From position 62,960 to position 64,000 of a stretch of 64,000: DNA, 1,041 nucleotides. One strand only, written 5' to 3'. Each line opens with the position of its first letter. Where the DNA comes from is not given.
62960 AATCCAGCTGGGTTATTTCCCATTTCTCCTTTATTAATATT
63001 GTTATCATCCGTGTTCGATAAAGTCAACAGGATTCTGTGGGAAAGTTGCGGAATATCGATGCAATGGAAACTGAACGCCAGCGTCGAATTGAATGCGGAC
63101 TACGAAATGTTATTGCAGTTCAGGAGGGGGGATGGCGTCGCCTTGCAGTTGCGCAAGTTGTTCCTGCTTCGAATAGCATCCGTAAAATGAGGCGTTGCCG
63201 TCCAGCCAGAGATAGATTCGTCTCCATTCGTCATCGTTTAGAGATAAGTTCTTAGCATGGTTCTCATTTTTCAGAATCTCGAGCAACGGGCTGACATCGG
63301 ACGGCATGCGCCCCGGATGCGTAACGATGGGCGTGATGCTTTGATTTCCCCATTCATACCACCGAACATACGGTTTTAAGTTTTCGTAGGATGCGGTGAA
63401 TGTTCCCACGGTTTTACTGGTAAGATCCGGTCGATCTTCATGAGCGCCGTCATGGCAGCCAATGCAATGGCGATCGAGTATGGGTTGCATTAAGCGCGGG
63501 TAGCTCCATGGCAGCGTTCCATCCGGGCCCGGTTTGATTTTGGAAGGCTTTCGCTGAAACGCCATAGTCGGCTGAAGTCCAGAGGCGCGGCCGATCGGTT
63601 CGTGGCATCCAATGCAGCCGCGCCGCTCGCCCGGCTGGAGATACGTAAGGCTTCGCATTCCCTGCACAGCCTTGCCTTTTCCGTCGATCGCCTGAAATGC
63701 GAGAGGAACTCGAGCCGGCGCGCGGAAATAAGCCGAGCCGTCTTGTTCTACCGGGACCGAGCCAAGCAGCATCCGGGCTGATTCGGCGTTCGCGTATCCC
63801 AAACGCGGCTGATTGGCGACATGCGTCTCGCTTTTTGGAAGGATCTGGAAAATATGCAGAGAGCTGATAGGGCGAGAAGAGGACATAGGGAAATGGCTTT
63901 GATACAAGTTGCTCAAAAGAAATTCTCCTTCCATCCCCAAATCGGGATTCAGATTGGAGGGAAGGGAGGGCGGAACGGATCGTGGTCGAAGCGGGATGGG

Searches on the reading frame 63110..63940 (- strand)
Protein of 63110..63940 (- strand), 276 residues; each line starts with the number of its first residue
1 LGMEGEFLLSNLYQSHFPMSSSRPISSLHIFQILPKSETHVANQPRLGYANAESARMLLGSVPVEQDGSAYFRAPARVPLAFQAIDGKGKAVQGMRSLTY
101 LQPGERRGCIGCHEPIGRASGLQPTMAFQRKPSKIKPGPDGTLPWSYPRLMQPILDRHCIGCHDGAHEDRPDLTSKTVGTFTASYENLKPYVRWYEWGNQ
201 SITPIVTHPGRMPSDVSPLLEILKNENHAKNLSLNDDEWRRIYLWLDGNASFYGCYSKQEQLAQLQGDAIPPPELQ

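Call 68: search_protein_families(library=pfam, proteins=[window:63110-63940:-], max_evalue=0.00001)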
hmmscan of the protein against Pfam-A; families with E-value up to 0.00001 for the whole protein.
window:63110-63940:- (276 aa): 1 family
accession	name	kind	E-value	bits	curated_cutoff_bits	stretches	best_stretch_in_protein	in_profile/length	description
PF18582.6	HZS_alpha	-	3.7e-25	88.7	26.6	1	51-114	35-98/98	Hydrazine synthase alpha subunit middle domain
